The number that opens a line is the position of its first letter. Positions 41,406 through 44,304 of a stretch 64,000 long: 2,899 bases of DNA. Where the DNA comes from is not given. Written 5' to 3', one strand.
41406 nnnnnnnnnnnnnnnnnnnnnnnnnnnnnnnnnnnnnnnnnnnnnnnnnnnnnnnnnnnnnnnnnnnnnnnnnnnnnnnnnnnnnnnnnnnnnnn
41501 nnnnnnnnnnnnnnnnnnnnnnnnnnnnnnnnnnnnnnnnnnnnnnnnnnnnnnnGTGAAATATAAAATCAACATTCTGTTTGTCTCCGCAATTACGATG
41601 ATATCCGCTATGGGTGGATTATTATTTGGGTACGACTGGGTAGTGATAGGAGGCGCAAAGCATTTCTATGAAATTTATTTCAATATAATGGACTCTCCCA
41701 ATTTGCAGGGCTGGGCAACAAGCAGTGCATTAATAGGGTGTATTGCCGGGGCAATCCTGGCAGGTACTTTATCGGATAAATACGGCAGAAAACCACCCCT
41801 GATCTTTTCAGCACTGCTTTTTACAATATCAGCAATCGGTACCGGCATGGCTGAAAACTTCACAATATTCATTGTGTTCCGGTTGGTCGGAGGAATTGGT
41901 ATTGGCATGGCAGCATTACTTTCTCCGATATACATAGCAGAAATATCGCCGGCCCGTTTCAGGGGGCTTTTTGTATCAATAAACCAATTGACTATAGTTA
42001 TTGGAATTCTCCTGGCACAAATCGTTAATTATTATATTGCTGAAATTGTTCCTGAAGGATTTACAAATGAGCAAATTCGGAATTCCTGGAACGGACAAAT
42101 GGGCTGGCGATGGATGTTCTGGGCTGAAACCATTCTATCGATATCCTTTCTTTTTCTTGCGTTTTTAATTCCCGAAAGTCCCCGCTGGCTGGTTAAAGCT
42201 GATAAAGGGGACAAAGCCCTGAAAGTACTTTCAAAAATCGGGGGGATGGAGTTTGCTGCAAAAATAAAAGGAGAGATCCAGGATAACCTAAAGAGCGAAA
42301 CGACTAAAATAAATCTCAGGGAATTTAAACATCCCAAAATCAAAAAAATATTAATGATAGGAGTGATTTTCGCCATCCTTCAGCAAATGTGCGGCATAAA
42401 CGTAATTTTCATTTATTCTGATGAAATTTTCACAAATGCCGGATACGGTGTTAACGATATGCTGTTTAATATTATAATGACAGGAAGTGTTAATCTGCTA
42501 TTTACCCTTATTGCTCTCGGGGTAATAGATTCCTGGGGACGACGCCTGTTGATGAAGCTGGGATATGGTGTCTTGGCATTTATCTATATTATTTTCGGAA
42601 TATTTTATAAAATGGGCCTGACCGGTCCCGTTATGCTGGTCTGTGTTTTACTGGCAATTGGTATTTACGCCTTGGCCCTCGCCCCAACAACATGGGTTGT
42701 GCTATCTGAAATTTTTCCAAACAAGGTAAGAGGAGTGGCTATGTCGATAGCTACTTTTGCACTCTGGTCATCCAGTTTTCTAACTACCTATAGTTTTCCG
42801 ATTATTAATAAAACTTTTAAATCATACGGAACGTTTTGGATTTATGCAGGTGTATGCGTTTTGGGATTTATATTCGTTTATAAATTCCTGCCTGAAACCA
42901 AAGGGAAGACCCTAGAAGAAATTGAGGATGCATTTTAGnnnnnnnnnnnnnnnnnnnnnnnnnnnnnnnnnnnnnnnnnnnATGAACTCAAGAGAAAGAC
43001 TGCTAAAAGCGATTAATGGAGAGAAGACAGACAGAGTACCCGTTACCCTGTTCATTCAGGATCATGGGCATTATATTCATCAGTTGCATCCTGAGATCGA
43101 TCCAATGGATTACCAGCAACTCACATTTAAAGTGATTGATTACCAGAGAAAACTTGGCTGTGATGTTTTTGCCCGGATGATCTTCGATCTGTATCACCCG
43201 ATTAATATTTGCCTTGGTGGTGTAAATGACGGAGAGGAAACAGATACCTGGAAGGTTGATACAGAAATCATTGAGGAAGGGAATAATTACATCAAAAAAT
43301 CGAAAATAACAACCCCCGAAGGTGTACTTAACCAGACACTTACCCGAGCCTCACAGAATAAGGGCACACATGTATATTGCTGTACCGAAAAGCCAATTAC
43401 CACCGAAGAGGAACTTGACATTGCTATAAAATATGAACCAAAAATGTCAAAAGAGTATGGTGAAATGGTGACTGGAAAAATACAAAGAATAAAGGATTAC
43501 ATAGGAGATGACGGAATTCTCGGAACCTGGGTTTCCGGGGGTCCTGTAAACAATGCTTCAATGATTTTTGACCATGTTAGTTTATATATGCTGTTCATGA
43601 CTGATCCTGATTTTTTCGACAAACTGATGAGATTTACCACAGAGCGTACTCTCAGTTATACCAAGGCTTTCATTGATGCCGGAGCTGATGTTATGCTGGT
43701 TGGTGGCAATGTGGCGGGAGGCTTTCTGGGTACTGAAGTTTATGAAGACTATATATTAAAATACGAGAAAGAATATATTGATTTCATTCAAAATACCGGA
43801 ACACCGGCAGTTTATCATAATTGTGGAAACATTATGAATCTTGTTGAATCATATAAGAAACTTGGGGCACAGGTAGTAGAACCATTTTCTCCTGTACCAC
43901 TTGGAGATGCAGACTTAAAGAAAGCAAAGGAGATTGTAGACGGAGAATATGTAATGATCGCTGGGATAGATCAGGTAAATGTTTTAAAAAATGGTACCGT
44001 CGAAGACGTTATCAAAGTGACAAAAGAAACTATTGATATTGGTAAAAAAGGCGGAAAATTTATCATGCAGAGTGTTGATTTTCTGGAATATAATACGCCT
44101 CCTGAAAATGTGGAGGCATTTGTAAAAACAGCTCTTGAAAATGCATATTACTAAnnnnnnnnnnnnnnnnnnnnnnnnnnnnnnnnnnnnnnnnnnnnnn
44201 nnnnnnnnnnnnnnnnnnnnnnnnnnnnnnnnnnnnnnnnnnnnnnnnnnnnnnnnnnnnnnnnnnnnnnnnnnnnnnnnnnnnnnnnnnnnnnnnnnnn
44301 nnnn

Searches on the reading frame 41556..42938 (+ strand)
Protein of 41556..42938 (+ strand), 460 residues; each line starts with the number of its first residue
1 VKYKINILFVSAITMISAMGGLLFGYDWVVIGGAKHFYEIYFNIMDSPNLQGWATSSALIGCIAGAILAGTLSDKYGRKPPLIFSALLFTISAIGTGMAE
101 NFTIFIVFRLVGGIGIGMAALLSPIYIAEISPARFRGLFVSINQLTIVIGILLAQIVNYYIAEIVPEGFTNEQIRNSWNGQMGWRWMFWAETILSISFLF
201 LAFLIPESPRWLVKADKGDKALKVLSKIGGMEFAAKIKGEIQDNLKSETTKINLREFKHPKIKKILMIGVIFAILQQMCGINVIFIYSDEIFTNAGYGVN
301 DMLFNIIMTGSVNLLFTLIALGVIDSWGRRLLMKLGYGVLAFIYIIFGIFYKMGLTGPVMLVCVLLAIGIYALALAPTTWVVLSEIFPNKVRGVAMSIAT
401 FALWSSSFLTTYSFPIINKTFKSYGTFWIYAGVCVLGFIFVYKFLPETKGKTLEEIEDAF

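Call 9: search_protein_families(library=pfam, proteins=[window:41556-42938:+])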
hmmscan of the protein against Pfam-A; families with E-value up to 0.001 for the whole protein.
window:41556-42938:+ (460 aa): 3 families
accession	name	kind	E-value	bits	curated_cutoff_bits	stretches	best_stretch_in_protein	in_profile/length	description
PF00083.30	Sugar_tr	-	1.4e-111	374.1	22.3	1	14-460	2-452/452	Sugar (and other) transporter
PF07690.21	MFS_1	-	6.6e-40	137.5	33.4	2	19-409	3-345/347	Major Facilitator Superfamily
PF20303.3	YLATT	-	0.00073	19.8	26.7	0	408-458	51-101/107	YEATS-Like-Associating Three TM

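Call 75: search_protein_families(library=ncbifam, proteins=[window:41556-42938:+], max_evalue=1e-15)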
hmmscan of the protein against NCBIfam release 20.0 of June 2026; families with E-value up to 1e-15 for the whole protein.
window:41556-42938:+ (460 aa): 10 families
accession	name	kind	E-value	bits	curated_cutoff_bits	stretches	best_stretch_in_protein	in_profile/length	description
NF007484.0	PRK10077.1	equivalog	4.8e-114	381.8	608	1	2-458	2-470/480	D-xylose transporter XylE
TIGR00879.1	SP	subfamily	5.6e-104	348.5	237.8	1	1-456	46-510/510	sugar porter family MFS transporter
NF052357.1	GlucTporGlcPStph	equivalog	3.9e-76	256.7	750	1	12-458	7-435/445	glucose transporter GlcP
TIGR00898.1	2A0119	subfamily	5.8e-41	140.8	550.75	1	51-455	128-505/506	cation transport protein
TIGR00895.1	2A0115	subfamily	2.8e-32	112.1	418.55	1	12-399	17-379/398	aromatic acid/H+ symport family MFS transporter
TIGR00887.1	2A0109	equivalog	3.3e-18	65.9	610.3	1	14-457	18-500/502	phosphate:H+ symporter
TIGR00883.1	2A0106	subfamily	1.9e-17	63.4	443.45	1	58-431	44-392/400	metabolite/H+ symporter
NF008586.0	PRK11551.1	equivalog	6.8e-17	61.5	410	1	46-161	47-162/406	3-(3-hydroxy-phenyl)propionate transporter MhpT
NF003024.0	PRK03893.1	subfamily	4.1e-16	58.9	604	1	18-221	27-209/497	sialate:H+ symport family MFS transporter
TIGR00891.1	2A0112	subfamily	5.2e-16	58.7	552.9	0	51-396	49-366/405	sialate:H+ symport family MFS transporter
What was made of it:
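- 36647..42938 (+): Upstream supply genes in the same locus: a GH2 beta-galactosidase-like enzyme (36647-40465), galactose mutarotase GalM (40494-41525) and a sugar-porter MFS transporter (41556-42938). The transporter is XylE-like, in the sugar porter family (call 75).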

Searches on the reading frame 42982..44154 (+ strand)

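Call 9: search_protein_families(library=pfam, proteins=[window:42982-44154:+])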
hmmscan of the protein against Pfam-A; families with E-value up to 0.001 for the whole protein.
window:42982-44154:+ (390 aa): 1 family
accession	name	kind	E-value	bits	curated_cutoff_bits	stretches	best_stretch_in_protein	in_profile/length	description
PF01208.23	URO-D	-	7.5e-33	114.4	23.9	1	136-384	96-343/346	Uroporphyrinogen decarboxylase (URO-D)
